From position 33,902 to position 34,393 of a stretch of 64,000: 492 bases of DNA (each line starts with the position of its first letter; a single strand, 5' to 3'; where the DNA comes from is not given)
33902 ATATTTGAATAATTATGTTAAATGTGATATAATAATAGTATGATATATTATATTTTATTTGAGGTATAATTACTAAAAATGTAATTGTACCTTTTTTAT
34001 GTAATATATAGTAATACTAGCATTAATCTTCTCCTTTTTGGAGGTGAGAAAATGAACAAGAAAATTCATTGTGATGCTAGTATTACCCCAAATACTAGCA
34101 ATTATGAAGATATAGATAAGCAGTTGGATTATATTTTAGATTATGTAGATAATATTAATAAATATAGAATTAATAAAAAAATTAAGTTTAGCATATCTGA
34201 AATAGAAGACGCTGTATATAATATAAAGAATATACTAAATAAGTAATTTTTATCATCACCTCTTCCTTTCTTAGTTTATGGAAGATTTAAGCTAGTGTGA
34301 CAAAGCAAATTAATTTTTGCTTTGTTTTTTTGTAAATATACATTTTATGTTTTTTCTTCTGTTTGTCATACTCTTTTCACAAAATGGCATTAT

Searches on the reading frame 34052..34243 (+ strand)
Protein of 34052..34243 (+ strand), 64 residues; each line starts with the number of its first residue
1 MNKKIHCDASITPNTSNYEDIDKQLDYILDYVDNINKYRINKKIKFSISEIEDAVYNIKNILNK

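Call 11: search_protein_families(library=pfam, proteins=[window:34052-34243:+], max_evalue=1)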
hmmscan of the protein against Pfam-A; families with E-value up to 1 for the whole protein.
seq(64 aa): 6 families
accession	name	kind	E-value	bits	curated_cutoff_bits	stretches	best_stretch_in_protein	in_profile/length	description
PF07946.19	CCDC47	-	0.022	14.3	27.7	1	3-45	219-262/326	PAT complex subunit CCDC47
PF18822.6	CdvA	-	0.023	15.1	30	1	15-62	17-63/123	CdvA-like coiled-coil domain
PF19962.4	EAD9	-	0.025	14.8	25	1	16-53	20-54/62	Effector-associated domain 9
PF12486.13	VasL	-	0.037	14.4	27.3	1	11-63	54-102/147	Type VI secretion system, EvfB, or VasL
PF05531.17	NPV_P10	-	0.066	14.1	29.8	1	13-63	32-66/75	Nucleopolyhedrovirus P10 protein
PF02686.20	GatC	-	0.14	12.8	23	1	19-39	7-27/66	Glu-tRNAGln amidotransferase C subunit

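Call 24: search_protein_families(library=ncbifam, proteins=[window:34052-34243:+], max_evalue=1)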
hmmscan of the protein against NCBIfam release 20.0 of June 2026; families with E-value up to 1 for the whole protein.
seq(64 aa): 0 families

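Call 25: search_protein_families(library=phrogs, proteins=[window:34052-34243:+], max_evalue=1)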
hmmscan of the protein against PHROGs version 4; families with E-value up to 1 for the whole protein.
seq(64 aa): 2 families
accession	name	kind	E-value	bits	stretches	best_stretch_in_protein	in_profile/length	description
phrog_20139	-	unknown function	0.054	14.6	1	12-36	28-52/84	-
phrog_14192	-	unknown function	0.18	12.4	1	13-37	5-29/38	-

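Call 26: find_homologous_proteins(query=window:34052-34243:+, max_evalue=0.01)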
Query seq(64 aa) (64 aa): 3 proteins with E <= 0.01 among 18 candidates.
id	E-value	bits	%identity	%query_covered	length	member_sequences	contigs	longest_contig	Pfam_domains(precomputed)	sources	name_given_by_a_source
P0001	8.3e-33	128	98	100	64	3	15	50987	-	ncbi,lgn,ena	-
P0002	1.2e-22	96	80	100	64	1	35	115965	-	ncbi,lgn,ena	-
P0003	1.3e-22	96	79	98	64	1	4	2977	-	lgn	-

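Call 27: find_encoding_contigs(protein=P0002, flank=4000, max_places=8)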
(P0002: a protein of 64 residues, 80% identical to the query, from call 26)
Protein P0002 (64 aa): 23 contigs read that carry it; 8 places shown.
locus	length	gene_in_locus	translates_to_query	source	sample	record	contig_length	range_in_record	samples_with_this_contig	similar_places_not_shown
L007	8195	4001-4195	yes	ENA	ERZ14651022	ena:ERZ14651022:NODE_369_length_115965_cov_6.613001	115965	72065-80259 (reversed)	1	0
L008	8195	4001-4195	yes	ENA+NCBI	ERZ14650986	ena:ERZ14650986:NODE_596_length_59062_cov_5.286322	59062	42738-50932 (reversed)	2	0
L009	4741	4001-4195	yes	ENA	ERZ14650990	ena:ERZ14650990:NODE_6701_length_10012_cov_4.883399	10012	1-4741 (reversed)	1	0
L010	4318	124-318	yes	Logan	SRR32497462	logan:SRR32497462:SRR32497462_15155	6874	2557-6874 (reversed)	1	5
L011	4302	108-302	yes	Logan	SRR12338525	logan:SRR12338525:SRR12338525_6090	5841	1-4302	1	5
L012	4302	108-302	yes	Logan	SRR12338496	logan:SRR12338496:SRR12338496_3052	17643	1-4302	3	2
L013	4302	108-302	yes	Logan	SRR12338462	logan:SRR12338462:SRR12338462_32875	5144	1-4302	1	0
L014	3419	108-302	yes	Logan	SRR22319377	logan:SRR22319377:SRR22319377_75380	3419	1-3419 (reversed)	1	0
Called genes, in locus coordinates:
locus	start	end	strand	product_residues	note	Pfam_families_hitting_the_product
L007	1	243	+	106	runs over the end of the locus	-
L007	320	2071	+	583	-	-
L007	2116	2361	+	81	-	PF06135:IreB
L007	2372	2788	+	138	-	PF03652:RuvX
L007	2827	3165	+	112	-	-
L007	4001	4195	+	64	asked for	-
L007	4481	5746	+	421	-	PF06838:Met_gamma_lyase, PF01053:Cys_Met_Meta_PP (weak)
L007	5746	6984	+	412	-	PF00070:Pyr_redox (faint), PF00890:FAD_binding_2, PF01134:GIDA, PF01266:DAO (faint), PF03486:HI0933_like, PF12831:FAD_oxidored, PF13450:NAD_binding_8 (weak), PF22780:HI0933_like_1st, +2 more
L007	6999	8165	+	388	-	PF00089:Trypsin, PF13365:Trypsin_2, PF00595:PDZ, PF13180:PDZ_2, PF17820:PDZ_6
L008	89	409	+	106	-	-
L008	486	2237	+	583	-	-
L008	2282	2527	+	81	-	PF06135:IreB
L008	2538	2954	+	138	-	PF03652:RuvX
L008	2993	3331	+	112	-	-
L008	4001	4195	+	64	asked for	-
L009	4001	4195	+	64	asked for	-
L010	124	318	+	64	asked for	-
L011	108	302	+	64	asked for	-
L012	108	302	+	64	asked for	-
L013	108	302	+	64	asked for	-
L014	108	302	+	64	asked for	-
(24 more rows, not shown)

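Call 28: find_encoding_contigs(protein=P0001, flank=4000, max_places=6)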
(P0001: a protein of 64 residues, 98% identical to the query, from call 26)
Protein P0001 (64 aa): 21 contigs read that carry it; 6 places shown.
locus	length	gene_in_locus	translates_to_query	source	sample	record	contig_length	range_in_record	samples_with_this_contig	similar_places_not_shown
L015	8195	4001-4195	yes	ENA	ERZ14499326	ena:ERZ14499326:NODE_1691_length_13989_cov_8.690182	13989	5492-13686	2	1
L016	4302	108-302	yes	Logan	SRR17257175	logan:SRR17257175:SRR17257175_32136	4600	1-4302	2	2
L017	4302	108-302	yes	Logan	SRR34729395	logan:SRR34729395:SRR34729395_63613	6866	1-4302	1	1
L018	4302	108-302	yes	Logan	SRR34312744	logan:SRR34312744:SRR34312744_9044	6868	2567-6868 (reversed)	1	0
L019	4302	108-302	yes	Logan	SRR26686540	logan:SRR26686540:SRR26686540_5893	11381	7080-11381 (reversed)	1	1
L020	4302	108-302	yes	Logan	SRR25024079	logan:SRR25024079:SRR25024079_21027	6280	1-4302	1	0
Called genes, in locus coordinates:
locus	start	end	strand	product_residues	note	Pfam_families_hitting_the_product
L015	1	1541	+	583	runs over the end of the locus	-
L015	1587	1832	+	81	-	PF06135:IreB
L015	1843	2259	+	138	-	PF03652:RuvX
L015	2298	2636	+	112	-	-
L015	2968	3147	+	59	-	-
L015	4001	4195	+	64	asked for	-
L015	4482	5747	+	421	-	PF06838:Met_gamma_lyase, PF01053:Cys_Met_Meta_PP (weak)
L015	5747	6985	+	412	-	PF00070:Pyr_redox (faint), PF00890:FAD_binding_2, PF01134:GIDA, PF01266:DAO (faint), PF03486:HI0933_like, PF12831:FAD_oxidored, PF13450:NAD_binding_8 (weak), PF22780:HI0933_like_1st, +1 more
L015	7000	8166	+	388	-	PF00089:Trypsin, PF13365:Trypsin_2, PF00595:PDZ, PF13180:PDZ_2, PF17820:PDZ_6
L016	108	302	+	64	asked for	-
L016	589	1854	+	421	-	PF06838:Met_gamma_lyase, PF01053:Cys_Met_Meta_PP (weak)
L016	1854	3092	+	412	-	PF00070:Pyr_redox (faint), PF00890:FAD_binding_2, PF01134:GIDA, PF01266:DAO (faint), PF03486:HI0933_like, PF12831:FAD_oxidored, PF13450:NAD_binding_8 (weak), PF22780:HI0933_like_1st, +1 more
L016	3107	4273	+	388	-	PF00089:Trypsin, PF13365:Trypsin_2, PF00595:PDZ, PF13180:PDZ_2, PF17820:PDZ_6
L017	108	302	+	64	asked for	-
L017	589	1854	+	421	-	PF06838:Met_gamma_lyase, PF01053:Cys_Met_Meta_PP (weak)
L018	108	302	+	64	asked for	-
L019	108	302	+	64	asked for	-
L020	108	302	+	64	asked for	-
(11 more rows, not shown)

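Call 42: search_protein_representatives(alignment_id=A1)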
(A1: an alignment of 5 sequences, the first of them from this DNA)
Query: 5 sequences, 64 profile positions. Proteins with E-value up to 0.001 (for the whole library): 5; up to 1e-10: 2; up to 1e-30: 1. The best 5 are listed.
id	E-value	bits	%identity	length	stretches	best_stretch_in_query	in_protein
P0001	3.0e-34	132.8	-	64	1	1-64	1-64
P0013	1.6e-20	88.8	-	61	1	1-62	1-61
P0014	4.9e-08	48.8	-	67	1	4-64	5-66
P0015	5.3e-05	39.1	-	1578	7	30-64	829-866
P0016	4.8e-04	36.1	-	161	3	37-60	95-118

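Call 49: find_encoding_contigs(protein=P0014, flank=6000, max_places=6)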
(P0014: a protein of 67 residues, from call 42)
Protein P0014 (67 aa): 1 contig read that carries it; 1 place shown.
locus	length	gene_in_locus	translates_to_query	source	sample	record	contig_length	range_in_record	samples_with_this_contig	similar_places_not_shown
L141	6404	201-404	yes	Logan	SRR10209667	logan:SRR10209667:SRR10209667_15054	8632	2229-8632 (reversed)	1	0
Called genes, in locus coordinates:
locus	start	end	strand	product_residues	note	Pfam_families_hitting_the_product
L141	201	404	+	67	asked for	-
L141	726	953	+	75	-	-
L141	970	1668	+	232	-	-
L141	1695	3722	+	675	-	-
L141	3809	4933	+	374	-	PF00266:Aminotran_5, PF01212:Beta_elim_lyase (weak), PF01041:DegT_DnrJ_EryC1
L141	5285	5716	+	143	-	PF02381:MraZ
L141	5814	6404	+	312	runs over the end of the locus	PF01795:Methyltransf_5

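Call 66: predict_structure(alignment_id=A1)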
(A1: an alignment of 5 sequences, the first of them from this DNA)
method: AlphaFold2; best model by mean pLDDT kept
length: 64 residues; sequences in the alignment: 5
mean_pLDDT: 80.7   pTM: 0.60
mean pLDDT of the five models: 80.7, 79.0, 77.5, 76.3, 64.2
residues with pLDDT >= 90: 38; 70-90: 9; 50-70: 8; < 50: 9
segments of 3 or more residues with pLDDT < 50: 1-4, 6-9
pLDDT, mean of each block of 10 residues (from residue 1): 46 64 93 92 95 94 81
secondary structure, 60 per line:
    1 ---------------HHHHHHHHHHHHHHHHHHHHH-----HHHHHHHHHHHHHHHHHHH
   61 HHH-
elements in order: H16-36 H42-63

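Call 70: fold_search(model_id=the predicted structure, library=pdb)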
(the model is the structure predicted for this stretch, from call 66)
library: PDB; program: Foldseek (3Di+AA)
matches with E <= 10: 69; with E <= 0.001: 0
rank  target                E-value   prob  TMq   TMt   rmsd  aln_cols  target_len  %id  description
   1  7n0e_A                3.5e-01  0.99  0.71  0.75   0.9        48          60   17  Co-complex of the histidine kinase region of RetS and the dimerization and histidine phosphotransfer domain of GacS (released 2022-03-09)
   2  7n0e_B                9.3e-01  0.94  0.68  0.24   1.2        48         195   12  Co-complex of the histidine kinase region of RetS and the dimerization and histidine phosphotransfer domain of GacS (released 2022-03-09)
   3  6dk7_B                1.4e+00  0.87  0.63  0.19   1.1        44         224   14  RetS histidine kinase region with cobalt (released 2019-03-20)
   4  6dk8_H                1.4e+00  0.80  0.60  0.19   1.4        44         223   14  RetS kinase region without cobalt (released 2019-03-20)
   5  6dk7_H                1.7e+00  0.82  0.63  0.19   1.1        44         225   14  RetS histidine kinase region with cobalt (released 2019-03-20)
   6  2z0n                  1.9e+00  0.63  0.58  0.18   1.7        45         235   16  Crystal structure of APPL1-BAR domain (released 2008-05-13)
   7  7z8n_A                2.0e+00  0.84  0.69  0.16   1.1        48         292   17  GacS histidine kinase from Pseudomonas aeruginosa (released 2022-07-13)
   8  6dk7_F                2.3e+00  0.75  0.63  0.19   1.1        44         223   14  RetS histidine kinase region with cobalt (released 2019-03-20)
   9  2q12                  2.3e+00  0.60  0.59  0.17   1.7        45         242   16  Crystal Structure of BAR domain of APPL1 (released 2007-08-14)
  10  6dk7_C                2.4e+00  0.80  0.66  0.19   0.7        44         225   14  RetS histidine kinase region with cobalt (released 2019-03-20)
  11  8u5w_H                2.8e+00  0.80  0.71  0.68   0.7        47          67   13  De novo designed pentameric helical bundle protein (released 2024-09-25)
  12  6dk7_G                3.2e+00  0.69  0.67  0.20   0.8        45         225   13  RetS histidine kinase region with cobalt (released 2019-03-20)
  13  4mt8_B                3.5e+00  0.63  0.67  0.46   1.0        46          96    6  Structure of the ERS1 dimerization and histidine phosphotransfer domain from Arabidopsis thaliana (released 2014-10-01)
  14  6dk8_C                3.7e+00  0.63  0.64  0.19   0.8        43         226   14  RetS kinase region without cobalt (released 2019-03-20)
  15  5n7k_B                4.0e+00  0.14  0.41  0.25   4.4        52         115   17  Crystal structure of the coiled-coil domain of human tricellulin (released 2017-07-12)
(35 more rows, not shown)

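Call 71: find_encoding_contigs(protein=P0003, flank=3000, max_places=4)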
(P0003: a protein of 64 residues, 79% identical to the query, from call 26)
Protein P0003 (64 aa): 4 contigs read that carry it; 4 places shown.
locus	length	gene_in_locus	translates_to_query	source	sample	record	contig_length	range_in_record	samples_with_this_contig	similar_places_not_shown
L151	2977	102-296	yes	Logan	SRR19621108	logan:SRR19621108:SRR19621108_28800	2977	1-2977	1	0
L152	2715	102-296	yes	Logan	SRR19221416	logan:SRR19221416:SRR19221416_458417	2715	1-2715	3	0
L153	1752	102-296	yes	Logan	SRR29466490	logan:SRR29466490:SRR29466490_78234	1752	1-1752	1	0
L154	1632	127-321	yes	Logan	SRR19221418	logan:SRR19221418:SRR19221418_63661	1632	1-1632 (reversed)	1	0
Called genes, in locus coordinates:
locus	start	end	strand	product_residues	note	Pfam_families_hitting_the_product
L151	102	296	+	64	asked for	-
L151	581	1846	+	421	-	PF06838:Met_gamma_lyase, PF01053:Cys_Met_Meta_PP (weak)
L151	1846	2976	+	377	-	?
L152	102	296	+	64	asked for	-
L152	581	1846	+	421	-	PF06838:Met_gamma_lyase, PF01053:Cys_Met_Meta_PP (weak)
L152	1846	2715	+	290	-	?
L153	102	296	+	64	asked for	-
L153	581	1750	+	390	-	?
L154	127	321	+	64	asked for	-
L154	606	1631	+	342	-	?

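Call 73: find_encoding_contigs(protein=P0013, flank=3000, max_places=4)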
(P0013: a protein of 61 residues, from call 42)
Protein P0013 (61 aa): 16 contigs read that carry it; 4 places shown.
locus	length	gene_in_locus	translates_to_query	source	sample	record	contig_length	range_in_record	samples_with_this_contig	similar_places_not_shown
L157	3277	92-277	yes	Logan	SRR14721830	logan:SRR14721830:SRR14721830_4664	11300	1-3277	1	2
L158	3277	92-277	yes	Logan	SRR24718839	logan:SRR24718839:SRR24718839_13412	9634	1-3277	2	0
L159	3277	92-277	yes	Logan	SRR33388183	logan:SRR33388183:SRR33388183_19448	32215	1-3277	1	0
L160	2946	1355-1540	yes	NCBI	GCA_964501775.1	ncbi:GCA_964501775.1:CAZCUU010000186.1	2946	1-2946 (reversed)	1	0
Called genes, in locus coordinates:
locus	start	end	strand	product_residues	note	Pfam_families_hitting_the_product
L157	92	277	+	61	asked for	-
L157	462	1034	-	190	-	PF01725:Ham1p_like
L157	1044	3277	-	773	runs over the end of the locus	PF00580:UvrD-helicase, PF01443:Viral_helicase1 (faint), PF13245:AAA_19, PF13604:AAA_30 (faint), PF13361:UvrD_C, PF13538:UvrD_C_2, PF21196:PcrA_UvrD_tudor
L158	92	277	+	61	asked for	-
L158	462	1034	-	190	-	PF01725:Ham1p_like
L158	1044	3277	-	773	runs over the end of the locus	PF00580:UvrD-helicase, PF01443:Viral_helicase1 (faint), PF13245:AAA_19, PF13604:AAA_30 (faint), PF13361:UvrD_C, PF13538:UvrD_C_2, PF21196:PcrA_UvrD_tudor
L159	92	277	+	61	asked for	-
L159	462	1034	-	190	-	PF01725:Ham1p_like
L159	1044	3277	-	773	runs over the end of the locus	PF00580:UvrD-helicase, PF01443:Viral_helicase1 (faint), PF13245:AAA_19, PF13604:AAA_30 (faint), PF13361:UvrD_C, PF13538:UvrD_C_2, PF21196:PcrA_UvrD_tudor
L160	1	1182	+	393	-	?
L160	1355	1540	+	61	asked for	-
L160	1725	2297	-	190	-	PF01725:Ham1p_like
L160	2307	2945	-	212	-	?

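Call 85: search_protein_families(library=padloc, proteins=[window:34052-34243:+], max_evalue=1)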
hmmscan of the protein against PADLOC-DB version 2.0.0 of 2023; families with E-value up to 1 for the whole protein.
seq(64 aa): 0 families

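Call 86: search_solved_structures(query=A4, max_evalue=10)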
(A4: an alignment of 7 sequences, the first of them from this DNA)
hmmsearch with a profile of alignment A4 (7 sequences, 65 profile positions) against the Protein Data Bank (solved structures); distinct sequences matched with E-value up to 10: 37.
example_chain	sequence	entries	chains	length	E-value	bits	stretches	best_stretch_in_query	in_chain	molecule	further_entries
2yny_A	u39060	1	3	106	0.0048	20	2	14-39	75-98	GENERAL CONTROL PROTEIN GCN4, PUTATIVE INNER MEMBRANE PROTEIN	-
3zmf_A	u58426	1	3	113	0.0062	19.6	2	14-39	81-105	GENERAL CONTROL PROTEIN GCN4, PUTATIVE INNER MEMBRANE PROTEIN, GENERAL CONTROL PROTEIN GCN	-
2yo2_A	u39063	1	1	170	0.032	17.3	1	14-46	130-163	GENERAL CONTROL PROTEIN GCN4, PUTATIVE INNER MEMBRANE PROTEIN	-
5app_A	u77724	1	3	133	0.07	16.2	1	18-46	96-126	General control protein GCN4,GENERAL CONTROL PROTEIN GCN4, OUTER MEMBRANE PROTEIN 100,Gene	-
3wpr_A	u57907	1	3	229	0.23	14.6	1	18-46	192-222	Trimeric autotransporter adhesin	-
7oah_A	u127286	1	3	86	0.34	14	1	15-39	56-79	General control transcription factor GCN4,conserved hypothetical protein residues 311-335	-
7oac_A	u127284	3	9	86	0.43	13.7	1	15-39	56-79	General control transcription factor GCN4,conserved hypothetical protein residues 311-335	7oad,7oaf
2xzr_A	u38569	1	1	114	0.57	13.3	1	18-46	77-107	IMMUNOGLOBULIN-BINDING PROTEIN EIBD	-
1u9h_A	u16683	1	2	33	0.57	13.3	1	21-44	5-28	General control protein GCN4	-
4cni_C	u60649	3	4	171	0.63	13.2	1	16-43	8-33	INTERLEUKIN-6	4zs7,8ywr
8d82_D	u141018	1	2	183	0.64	13.2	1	16-43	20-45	Interleukin-6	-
1il6_A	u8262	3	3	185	0.65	13.1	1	16-43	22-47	INTERLEUKIN-6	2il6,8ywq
7nxz_AAA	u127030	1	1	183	0.66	13.1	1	16-43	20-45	Interleukin-6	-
1alu_A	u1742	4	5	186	0.66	13.1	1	16-43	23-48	INTERLEUKIN-6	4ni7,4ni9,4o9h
1p9m_B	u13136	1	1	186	0.66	13.1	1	16-43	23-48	Interleukin-6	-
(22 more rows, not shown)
